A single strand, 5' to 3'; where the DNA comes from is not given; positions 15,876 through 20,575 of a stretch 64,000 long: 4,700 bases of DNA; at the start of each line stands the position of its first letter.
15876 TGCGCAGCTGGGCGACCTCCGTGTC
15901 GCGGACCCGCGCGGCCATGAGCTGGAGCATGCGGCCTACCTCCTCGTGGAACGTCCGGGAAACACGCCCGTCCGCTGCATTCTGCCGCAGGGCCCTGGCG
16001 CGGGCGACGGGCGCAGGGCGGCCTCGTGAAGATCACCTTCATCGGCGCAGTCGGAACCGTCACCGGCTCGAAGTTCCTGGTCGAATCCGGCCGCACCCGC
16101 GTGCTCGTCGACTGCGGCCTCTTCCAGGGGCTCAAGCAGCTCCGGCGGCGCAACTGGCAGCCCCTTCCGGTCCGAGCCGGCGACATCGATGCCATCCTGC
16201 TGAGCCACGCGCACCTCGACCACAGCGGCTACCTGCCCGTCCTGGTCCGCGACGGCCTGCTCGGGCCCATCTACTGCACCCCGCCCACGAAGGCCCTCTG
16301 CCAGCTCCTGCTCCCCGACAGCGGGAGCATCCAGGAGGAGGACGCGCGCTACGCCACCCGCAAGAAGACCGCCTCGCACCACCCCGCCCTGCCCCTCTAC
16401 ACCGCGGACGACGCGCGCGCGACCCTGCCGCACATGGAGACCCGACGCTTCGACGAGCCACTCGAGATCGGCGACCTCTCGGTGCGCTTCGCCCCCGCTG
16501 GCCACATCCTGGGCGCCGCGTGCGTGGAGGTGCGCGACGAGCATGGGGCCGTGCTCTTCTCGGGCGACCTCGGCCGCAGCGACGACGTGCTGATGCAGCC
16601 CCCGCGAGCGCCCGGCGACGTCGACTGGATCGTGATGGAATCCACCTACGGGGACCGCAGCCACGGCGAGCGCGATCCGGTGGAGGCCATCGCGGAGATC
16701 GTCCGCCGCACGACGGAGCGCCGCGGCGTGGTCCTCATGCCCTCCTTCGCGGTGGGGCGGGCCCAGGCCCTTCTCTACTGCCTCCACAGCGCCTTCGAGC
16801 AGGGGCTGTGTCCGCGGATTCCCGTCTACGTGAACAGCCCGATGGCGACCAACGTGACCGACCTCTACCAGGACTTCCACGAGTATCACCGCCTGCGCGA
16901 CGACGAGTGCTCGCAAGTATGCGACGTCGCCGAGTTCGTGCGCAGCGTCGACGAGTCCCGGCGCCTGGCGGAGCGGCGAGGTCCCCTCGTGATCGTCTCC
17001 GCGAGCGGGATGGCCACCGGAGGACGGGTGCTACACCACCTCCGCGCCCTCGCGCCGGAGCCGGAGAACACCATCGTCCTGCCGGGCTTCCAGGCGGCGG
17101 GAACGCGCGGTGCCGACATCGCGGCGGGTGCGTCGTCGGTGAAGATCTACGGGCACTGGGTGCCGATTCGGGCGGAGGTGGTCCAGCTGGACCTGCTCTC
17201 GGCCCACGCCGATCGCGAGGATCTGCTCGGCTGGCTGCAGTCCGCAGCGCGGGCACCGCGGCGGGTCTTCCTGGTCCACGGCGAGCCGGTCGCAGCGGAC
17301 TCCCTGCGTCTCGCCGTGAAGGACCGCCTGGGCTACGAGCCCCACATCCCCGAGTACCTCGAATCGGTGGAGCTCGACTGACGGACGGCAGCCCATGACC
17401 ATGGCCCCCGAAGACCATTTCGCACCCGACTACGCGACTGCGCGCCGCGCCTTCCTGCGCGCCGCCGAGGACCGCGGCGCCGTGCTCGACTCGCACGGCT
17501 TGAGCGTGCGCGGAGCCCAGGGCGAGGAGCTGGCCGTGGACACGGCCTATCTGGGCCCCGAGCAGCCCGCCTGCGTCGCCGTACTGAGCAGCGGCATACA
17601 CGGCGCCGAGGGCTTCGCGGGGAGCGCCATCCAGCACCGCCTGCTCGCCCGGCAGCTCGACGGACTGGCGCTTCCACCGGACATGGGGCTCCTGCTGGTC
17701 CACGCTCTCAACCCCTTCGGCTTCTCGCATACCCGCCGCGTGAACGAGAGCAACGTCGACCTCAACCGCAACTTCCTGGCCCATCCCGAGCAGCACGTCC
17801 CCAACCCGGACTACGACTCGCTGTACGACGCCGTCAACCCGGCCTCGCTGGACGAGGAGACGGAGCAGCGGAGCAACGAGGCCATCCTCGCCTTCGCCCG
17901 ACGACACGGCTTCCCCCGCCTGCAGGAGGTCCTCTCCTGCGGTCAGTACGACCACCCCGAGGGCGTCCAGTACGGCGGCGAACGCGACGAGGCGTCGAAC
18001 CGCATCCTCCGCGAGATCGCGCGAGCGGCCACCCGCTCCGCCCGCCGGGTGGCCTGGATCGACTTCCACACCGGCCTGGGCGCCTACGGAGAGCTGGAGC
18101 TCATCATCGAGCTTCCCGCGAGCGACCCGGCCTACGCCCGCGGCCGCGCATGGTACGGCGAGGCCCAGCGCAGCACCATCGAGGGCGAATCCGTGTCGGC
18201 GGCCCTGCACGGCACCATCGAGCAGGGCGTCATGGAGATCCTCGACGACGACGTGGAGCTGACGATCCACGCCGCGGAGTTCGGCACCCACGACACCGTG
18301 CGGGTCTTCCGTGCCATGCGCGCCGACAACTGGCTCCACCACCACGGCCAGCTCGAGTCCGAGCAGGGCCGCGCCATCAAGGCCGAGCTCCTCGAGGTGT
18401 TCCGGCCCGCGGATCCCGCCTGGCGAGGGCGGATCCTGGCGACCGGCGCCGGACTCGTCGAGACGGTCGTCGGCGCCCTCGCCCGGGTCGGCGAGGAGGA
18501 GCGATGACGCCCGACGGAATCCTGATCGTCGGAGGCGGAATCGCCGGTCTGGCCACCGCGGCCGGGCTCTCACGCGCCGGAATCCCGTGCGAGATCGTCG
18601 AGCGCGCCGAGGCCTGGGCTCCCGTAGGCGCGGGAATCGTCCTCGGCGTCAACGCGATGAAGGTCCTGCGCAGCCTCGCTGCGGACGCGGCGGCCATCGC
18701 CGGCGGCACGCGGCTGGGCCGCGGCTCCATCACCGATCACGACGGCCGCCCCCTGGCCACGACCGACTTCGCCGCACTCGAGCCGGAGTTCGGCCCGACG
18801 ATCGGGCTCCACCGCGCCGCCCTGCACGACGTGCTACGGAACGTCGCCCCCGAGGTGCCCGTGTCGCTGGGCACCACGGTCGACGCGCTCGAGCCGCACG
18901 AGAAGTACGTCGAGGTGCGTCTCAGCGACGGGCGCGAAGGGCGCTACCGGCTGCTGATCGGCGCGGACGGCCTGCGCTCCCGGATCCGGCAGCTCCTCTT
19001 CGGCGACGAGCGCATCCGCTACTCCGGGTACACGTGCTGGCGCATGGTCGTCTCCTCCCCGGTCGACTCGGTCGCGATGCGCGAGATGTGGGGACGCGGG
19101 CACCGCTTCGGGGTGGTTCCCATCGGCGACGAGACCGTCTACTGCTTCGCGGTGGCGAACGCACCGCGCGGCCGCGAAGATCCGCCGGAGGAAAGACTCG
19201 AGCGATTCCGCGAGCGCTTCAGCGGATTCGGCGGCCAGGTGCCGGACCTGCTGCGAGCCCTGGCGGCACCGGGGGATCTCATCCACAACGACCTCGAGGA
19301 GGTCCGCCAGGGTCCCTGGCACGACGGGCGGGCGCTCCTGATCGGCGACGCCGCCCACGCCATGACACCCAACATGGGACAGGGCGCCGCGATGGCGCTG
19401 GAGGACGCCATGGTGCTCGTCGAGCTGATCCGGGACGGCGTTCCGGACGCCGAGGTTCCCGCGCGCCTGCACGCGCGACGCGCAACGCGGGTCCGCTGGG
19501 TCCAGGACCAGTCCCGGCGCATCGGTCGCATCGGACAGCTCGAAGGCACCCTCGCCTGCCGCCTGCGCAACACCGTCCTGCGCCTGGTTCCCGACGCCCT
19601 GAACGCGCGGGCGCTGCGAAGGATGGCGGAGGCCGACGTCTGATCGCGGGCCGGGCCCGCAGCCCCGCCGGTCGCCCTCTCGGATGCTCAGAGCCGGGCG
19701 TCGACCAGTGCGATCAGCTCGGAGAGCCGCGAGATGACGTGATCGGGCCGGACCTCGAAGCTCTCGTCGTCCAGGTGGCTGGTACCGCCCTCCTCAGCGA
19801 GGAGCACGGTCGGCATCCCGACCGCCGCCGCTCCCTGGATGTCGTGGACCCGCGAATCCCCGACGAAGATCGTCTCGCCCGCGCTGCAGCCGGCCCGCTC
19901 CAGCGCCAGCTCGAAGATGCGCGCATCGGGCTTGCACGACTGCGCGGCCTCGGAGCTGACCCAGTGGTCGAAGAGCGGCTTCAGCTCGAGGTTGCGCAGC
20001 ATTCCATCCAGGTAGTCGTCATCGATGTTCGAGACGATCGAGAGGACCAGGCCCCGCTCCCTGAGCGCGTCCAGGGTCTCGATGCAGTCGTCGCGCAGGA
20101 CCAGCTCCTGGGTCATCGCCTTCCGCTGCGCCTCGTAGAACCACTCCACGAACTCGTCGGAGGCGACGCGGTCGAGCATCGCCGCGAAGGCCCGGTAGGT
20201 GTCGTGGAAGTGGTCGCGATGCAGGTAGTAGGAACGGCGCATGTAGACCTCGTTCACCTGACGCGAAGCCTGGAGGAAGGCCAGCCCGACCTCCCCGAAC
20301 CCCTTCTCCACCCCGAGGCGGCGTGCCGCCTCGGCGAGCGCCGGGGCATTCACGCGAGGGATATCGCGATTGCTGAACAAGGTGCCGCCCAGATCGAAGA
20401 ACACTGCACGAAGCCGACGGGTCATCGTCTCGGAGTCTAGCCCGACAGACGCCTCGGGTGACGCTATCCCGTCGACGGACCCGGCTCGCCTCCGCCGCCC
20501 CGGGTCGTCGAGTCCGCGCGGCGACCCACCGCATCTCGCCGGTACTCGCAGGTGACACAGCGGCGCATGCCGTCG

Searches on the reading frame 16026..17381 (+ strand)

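Call 80: search_protein_families(library=pfam, proteins=[window:16026-17381:+], max_evalue=0.0001)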
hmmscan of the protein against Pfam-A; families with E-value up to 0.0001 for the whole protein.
window:16026-17381:+ (451 aa): 5 families
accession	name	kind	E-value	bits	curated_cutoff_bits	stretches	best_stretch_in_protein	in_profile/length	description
PF10996.14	Beta-Casp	-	1.3e-35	122.9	27.7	1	246-365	1-120/120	Beta-Casp domain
PF07521.17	RMMBL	-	8.7e-17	61.3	21.6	1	378-442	1-63/63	Zn-dependent metallo-hydrolase RNA specificity domain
PF00753.33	Lactamase_B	-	3.9e-13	50.2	22.7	1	17-193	9-161/196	Metallo-beta-lactamase superfamily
PF12706.13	Lactamase_B_2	-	8.6e-13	48.8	27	1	24-232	1-193/200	Beta-lactamase superfamily domain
PF16661.11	Lactamase_B_6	-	5.9e-10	39.3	27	1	19-183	2-163/193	Metallo-beta-lactamase superfamily domain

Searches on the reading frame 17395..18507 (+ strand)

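Call 80: search_protein_families(library=pfam, proteins=[window:17395-18507:+], max_evalue=0.0001)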
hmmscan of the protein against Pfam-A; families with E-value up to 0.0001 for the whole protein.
window:17395-18507:+ (370 aa): 2 families
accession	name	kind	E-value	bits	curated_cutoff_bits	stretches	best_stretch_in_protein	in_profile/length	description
PF10994.13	DUF2817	-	2.4e-105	353.3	23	1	9-349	1-340/341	Protein of unknown function (DUF2817)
PF24827.1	AstE_AspA_cat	-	9.1e-07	29.1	25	1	63-133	6-70/192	Succinylglutamate desuccinylase/Aspartoacylase catalytic domain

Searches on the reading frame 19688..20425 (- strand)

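Call 80: search_protein_families(library=pfam, proteins=[window:19688-20425:-], max_evalue=0.0001)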
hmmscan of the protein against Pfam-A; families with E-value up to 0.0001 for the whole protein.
window:19688-20425:- (245 aa): 4 families
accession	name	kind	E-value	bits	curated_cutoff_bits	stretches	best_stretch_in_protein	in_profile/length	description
PF00702.32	Hydrolase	-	2.5e-24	87.2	26.4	1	6-203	2-191/191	haloacid dehalogenase-like hydrolase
PF13419.12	HAD_2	-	5.9e-22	79.1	23.8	1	84-208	53-177/178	Haloacid dehalogenase-like hydrolase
PF13242.12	Hydrolase_like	-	1.2e-13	51.2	22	1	165-237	4-75/75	HAD-hyrolase-like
PF12710.13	HAD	-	3e-07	31.5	27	1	8-197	1-186/189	haloacid dehalogenase-like hydrolase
